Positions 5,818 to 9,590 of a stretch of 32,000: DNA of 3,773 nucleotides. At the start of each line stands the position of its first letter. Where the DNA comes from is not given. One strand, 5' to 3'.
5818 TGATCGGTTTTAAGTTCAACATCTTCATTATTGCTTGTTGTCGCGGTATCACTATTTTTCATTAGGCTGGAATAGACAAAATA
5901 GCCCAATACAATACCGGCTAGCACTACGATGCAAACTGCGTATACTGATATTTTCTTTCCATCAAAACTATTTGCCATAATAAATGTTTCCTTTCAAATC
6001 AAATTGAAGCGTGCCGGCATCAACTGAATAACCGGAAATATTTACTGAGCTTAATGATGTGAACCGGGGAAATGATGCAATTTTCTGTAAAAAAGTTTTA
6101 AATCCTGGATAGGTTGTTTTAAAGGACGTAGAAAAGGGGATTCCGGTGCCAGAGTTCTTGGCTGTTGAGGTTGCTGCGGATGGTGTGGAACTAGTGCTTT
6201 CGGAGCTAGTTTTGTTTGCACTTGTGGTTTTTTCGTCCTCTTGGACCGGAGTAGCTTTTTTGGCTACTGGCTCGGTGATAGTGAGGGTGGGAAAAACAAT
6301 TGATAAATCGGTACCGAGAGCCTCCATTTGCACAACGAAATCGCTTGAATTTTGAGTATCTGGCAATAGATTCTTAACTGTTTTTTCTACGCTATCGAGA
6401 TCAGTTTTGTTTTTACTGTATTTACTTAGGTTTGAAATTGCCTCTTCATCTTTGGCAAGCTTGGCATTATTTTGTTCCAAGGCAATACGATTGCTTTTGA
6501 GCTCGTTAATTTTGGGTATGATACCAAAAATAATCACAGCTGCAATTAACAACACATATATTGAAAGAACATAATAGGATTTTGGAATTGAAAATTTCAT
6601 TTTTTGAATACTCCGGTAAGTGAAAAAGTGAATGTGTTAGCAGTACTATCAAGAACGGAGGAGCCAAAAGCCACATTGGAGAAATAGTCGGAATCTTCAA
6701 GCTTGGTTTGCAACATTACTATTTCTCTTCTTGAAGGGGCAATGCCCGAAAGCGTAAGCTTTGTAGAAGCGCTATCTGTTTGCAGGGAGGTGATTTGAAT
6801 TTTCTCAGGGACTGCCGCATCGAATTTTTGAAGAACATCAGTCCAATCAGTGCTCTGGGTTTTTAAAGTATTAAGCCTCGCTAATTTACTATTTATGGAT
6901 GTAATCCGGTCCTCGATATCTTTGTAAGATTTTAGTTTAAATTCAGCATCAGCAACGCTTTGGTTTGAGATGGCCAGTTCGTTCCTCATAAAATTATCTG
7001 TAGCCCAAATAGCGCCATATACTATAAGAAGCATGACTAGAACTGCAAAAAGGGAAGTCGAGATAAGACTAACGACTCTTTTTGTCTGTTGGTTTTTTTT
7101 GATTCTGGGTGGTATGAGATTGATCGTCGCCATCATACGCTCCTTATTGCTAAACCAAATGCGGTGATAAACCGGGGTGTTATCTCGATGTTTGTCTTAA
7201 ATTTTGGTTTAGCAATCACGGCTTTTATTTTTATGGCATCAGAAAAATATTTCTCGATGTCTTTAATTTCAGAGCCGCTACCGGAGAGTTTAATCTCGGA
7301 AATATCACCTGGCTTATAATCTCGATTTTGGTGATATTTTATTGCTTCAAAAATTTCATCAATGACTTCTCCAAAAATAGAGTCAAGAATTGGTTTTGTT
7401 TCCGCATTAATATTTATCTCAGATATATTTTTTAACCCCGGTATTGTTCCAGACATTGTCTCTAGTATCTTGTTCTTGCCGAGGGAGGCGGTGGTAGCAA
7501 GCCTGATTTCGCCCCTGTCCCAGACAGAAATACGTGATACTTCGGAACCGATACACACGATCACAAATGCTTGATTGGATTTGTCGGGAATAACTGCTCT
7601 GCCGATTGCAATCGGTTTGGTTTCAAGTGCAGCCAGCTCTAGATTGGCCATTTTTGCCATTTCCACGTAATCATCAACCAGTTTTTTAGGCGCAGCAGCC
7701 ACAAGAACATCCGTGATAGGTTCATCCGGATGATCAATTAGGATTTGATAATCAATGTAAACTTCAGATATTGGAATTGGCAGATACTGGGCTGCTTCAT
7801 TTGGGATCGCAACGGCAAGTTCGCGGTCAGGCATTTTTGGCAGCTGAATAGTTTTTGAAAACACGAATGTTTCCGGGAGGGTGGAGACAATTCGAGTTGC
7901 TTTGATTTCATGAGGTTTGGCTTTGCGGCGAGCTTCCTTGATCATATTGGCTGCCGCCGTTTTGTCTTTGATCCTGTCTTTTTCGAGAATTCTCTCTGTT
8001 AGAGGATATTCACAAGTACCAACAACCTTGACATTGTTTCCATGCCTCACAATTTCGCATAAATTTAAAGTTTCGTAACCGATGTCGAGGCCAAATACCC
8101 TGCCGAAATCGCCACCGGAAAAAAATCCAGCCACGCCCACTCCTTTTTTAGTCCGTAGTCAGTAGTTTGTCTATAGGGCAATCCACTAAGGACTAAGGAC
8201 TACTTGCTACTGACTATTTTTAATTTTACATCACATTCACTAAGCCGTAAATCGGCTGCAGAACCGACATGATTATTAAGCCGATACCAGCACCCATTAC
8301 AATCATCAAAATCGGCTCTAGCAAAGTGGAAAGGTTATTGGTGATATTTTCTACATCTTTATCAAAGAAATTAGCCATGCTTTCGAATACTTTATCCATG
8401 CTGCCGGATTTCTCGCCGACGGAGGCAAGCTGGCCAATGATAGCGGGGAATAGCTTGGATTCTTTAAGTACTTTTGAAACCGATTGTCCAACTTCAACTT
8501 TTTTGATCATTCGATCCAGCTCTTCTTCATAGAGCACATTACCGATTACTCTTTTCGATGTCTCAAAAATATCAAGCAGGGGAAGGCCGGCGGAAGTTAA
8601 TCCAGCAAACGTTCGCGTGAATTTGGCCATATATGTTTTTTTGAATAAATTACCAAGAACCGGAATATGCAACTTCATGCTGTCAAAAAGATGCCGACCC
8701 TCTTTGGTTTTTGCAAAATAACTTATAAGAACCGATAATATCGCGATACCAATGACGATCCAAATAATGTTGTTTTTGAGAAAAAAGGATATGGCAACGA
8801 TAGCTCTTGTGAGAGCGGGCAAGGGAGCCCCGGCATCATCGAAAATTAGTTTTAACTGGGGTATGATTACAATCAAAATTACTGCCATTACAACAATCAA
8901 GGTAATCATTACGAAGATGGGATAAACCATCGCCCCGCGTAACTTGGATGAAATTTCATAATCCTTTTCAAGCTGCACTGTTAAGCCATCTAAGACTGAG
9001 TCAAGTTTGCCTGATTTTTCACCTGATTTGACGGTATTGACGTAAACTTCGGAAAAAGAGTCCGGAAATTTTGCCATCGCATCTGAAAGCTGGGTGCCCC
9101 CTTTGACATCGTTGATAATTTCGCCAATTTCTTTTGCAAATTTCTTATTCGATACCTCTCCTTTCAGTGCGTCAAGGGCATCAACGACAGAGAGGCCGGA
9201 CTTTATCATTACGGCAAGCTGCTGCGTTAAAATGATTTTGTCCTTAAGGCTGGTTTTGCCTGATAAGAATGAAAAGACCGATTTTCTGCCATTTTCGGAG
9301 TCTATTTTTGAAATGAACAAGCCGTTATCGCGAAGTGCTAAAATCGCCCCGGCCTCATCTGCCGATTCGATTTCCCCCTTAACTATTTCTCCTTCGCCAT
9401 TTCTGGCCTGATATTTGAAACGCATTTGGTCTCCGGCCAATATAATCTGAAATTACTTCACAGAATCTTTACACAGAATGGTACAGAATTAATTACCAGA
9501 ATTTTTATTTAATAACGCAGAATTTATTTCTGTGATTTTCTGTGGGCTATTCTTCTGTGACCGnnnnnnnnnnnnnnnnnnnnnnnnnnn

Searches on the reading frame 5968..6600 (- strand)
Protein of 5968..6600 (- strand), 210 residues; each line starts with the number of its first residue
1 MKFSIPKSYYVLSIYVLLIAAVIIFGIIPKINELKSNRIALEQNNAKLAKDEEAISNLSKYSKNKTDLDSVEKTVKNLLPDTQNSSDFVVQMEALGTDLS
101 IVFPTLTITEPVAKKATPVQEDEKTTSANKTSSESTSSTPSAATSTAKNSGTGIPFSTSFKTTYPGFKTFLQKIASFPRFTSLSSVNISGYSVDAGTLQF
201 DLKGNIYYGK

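Call 28: search_protein_families(library=pfam, proteins=[window:5968-6600:-], max_evalue=0.001)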
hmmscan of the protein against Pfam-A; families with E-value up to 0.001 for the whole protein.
window:5968-6600:- (210 aa): 1 family
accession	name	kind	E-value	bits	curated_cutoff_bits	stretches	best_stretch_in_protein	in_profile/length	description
PF04350.18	PilO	-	5.4e-09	36.8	22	1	145-207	78-141/145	Pilus assembly protein, PilO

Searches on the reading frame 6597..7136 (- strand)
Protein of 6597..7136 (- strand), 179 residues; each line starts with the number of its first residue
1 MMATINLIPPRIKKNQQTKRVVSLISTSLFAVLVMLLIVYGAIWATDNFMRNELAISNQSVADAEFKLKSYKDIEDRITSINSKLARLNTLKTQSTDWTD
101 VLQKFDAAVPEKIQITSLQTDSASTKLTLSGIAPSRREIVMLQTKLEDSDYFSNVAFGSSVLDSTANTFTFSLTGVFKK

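Call 28: search_protein_families(library=pfam, proteins=[window:6597-7136:-], max_evalue=0.001)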
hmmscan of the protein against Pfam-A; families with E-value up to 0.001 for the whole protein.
window:6597-7136:- (179 aa): 1 family
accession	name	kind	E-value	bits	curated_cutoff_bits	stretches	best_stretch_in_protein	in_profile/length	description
PF05137.18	PilN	-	2.6e-10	40.6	22.8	1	101-174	2-75/78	Fimbrial assembly protein (PilN)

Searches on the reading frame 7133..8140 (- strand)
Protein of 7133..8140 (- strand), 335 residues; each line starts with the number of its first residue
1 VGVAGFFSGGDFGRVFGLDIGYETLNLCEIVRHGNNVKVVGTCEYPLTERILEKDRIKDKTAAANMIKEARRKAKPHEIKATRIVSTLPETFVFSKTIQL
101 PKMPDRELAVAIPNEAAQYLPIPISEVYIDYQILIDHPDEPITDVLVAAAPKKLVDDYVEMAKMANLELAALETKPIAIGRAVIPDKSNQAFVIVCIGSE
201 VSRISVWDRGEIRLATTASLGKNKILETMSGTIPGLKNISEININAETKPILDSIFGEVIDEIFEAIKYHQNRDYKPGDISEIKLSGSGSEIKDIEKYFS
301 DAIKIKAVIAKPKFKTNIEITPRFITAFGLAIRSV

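Call 3: search_protein_families(library=pfam, proteins=[window:7133-8140:-], max_evalue=0.1)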
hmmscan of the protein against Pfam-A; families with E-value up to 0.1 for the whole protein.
window:7133-8140:- (335 aa): 3 families
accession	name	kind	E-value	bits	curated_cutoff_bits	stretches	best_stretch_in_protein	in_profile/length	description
PF11104.14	PilM_2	-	5.5e-26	91.7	27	1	17-334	1-339/340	Type IV pilus assembly protein PilM;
PF06723.19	MreB_Mbl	-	0.0084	15.4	27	0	277-315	269-309/327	MreB/Mbl protein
PF14450.12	FtsA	-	0.019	15.8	31.8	0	243-329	87-127/127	Cell division protein FtsA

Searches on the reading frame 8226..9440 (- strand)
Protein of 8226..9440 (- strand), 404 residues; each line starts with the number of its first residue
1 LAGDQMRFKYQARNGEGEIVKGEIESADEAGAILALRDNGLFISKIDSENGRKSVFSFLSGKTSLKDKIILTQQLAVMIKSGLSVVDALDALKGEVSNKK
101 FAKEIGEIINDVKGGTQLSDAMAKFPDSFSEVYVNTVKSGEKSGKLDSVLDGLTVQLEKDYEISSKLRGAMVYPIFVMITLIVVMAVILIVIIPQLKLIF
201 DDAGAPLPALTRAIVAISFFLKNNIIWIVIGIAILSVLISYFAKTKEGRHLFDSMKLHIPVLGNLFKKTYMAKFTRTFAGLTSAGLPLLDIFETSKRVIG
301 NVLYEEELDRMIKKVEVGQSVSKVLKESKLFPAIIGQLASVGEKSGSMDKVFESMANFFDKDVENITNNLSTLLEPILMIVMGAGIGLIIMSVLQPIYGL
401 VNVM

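Call 3: search_protein_families(library=pfam, proteins=[window:8226-9440:-], max_evalue=0.1)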
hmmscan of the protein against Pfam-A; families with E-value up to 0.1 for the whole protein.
window:8226-9440:- (404 aa): 1 family
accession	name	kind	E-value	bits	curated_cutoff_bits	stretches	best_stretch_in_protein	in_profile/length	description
PF00482.28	T2SSF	-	3.2e-55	185.9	25.2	2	72-194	2-125/125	Type II secretion system (T2SS), protein F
